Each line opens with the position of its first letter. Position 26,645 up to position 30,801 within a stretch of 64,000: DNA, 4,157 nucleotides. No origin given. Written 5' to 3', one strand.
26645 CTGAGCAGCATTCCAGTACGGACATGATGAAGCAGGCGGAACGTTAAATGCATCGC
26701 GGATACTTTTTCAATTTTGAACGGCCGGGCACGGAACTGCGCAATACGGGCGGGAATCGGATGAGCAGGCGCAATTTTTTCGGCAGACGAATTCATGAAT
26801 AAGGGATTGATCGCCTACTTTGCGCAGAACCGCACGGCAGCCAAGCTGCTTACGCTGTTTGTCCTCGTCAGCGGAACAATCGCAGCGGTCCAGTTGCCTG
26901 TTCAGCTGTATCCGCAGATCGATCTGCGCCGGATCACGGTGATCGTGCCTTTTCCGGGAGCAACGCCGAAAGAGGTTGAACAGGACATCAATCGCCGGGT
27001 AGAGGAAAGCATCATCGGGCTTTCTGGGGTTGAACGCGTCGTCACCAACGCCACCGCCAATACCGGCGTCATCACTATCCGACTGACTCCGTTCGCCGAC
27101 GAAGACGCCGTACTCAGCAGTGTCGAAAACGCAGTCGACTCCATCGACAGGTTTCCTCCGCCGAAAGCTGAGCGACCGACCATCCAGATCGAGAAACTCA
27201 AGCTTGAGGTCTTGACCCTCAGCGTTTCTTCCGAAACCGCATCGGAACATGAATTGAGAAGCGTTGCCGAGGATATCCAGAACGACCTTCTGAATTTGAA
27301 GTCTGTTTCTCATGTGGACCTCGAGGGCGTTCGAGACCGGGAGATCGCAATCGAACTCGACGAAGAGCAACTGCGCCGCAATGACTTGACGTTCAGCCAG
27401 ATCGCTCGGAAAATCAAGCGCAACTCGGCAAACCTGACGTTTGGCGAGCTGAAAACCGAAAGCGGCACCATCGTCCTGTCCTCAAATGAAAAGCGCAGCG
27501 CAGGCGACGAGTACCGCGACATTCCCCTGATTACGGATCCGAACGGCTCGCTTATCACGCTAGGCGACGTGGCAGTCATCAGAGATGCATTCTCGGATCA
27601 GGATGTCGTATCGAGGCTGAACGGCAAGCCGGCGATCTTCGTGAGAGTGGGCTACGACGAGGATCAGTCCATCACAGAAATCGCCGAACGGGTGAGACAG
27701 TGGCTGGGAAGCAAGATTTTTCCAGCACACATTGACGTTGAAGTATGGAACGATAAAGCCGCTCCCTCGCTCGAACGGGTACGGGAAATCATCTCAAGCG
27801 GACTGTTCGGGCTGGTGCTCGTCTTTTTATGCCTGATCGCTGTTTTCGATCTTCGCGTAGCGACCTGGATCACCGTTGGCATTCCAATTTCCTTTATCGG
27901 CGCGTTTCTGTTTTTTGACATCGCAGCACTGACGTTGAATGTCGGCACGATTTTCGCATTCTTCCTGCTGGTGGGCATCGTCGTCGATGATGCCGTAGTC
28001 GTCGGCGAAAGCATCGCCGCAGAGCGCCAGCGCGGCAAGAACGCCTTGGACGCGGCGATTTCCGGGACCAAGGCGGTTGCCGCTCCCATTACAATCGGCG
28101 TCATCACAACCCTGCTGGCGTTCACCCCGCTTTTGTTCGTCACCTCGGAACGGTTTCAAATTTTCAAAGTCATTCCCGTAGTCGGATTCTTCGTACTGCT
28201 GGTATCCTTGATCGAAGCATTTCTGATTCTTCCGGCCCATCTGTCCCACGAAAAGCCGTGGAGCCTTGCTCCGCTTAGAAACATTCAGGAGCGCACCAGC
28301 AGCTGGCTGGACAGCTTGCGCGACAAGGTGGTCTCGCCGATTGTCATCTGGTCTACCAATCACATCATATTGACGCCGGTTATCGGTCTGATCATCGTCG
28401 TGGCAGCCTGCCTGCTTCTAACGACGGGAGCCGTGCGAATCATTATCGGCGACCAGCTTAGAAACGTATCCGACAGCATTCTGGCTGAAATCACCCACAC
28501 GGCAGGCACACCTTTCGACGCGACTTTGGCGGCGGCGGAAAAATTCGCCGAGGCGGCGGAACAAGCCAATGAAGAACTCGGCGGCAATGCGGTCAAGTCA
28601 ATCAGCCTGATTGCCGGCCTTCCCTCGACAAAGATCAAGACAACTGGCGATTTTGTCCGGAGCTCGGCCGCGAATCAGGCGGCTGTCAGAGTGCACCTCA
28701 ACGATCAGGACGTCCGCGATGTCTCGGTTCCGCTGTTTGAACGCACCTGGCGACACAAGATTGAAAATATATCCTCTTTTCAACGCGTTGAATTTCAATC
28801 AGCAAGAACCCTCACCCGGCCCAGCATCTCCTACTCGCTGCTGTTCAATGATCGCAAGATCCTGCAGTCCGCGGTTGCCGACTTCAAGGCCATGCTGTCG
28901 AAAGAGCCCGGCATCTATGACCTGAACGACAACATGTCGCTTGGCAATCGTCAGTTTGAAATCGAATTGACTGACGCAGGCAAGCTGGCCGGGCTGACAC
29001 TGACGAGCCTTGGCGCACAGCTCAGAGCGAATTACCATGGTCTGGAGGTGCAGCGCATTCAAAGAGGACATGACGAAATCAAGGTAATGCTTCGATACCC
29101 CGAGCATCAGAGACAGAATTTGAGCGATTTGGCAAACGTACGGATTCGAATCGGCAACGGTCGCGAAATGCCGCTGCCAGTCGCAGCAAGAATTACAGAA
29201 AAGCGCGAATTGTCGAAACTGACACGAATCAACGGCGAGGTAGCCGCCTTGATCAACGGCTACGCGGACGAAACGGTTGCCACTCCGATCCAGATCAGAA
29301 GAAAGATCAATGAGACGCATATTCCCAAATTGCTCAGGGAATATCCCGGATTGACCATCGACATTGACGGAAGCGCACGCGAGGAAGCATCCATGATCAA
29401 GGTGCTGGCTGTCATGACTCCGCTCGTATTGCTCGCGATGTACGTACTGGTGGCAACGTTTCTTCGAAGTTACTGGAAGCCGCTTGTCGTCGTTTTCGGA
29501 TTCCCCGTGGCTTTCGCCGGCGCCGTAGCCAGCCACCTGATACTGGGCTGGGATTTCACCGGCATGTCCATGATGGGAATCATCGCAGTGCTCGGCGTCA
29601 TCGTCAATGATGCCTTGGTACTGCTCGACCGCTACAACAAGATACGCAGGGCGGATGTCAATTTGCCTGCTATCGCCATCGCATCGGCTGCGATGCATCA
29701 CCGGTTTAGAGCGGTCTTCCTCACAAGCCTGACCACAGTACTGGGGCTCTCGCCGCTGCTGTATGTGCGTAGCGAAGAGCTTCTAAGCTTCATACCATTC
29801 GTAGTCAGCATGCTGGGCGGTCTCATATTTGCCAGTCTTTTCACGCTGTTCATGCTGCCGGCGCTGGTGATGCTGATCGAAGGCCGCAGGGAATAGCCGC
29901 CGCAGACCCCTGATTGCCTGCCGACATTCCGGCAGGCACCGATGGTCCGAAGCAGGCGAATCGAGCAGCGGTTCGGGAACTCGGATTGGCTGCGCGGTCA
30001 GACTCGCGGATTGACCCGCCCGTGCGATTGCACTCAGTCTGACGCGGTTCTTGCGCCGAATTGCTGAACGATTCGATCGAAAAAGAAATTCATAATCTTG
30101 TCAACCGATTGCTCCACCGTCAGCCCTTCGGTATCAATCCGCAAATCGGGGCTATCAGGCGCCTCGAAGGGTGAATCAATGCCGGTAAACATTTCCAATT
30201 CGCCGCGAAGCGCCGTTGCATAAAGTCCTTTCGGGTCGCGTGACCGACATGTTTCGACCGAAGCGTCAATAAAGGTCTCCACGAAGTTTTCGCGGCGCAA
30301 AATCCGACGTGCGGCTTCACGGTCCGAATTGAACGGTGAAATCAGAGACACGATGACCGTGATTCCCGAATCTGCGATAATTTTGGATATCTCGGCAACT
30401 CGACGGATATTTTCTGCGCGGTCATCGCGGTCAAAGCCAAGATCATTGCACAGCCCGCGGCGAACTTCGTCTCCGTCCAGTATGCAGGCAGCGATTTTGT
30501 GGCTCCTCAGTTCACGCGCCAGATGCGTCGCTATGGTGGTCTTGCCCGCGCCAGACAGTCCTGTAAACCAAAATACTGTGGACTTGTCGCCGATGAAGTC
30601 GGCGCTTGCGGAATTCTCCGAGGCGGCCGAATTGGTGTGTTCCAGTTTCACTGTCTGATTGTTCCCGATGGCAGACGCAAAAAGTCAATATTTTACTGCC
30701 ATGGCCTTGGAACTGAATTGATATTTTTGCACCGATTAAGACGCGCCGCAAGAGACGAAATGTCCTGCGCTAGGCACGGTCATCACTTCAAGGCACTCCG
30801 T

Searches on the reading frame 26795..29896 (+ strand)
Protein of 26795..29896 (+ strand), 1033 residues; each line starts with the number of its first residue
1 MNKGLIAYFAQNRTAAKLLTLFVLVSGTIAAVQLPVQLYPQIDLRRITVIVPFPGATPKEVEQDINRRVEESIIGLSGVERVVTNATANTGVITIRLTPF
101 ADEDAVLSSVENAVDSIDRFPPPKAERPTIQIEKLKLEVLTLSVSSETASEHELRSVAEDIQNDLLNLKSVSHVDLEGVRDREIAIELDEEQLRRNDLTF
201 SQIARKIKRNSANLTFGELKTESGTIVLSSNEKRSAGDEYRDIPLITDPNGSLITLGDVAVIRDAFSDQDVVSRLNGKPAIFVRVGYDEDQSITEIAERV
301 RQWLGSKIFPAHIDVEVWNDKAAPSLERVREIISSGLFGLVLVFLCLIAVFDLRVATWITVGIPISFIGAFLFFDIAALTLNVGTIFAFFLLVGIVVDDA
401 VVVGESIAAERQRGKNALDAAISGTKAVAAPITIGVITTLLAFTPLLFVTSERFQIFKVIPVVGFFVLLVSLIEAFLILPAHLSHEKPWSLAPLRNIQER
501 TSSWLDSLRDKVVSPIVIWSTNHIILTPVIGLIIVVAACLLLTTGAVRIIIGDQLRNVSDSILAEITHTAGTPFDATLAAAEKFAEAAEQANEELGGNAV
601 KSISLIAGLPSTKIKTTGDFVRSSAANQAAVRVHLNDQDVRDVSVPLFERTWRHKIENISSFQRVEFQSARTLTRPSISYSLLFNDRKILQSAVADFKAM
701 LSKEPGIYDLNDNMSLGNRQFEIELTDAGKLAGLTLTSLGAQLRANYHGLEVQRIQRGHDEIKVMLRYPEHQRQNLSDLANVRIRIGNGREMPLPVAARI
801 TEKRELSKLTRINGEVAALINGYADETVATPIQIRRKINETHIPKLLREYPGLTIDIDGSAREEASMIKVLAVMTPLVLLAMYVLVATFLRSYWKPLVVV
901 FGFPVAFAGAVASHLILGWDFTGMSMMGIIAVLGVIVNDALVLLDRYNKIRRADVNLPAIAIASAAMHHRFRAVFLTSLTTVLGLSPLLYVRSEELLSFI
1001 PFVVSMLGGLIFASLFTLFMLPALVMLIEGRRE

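Call 8: search_protein_families(library=pfam, proteins=[window:26795-29896:+])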
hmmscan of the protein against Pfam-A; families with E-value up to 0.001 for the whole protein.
window:26795-29896:+ (1033 aa): 2 families
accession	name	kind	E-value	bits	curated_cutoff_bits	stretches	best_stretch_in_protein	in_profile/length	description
PF00873.25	ACR_tran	-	6.5e-123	411.9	28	1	6-1028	2-1020/1021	AcrB/AcrD/AcrF family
PF02355.23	SecD_SecF_C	-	1.8e-07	31.2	20.5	1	868-1028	32-186/189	Protein export membrane protein SecD/SecF, C-terminal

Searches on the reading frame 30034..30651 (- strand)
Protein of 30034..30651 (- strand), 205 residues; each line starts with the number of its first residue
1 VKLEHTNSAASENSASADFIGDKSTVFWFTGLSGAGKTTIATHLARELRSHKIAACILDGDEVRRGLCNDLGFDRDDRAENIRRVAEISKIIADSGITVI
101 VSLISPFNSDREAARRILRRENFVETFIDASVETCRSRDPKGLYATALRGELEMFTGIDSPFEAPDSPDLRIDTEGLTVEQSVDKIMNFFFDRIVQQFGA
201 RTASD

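Call 8: search_protein_families(library=pfam, proteins=[window:30034-30651:-])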
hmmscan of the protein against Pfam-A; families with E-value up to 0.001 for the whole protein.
window:30034-30651:- (205 aa): 6 families
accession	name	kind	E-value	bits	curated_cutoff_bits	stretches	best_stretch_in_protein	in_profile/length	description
PF01583.26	APS_kinase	-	9.6e-59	198.2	21.1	1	24-173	2-152/152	Adenylylsulphate kinase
PF13671.12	AAA_33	-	8.8e-10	39.5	27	1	26-138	1-114/143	AAA domain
PF24883.2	NPHP3_N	-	7e-05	23.5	24.8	1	22-55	20-53/164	Nephrocystin 3, N-terminal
PF00448.28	SRP54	-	0.00024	21.2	22.7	1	25-69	2-46/196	SRP54-type protein, GTPase domain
PF13238.12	AAA_18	-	0.0003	21.7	29.4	1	30-103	4-80/128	AAA domain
PF01656.29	CbiA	-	0.0006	20.2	25.4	1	32-110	7-86/125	CobQ/CobB/MinD/ParA nucleotide binding domain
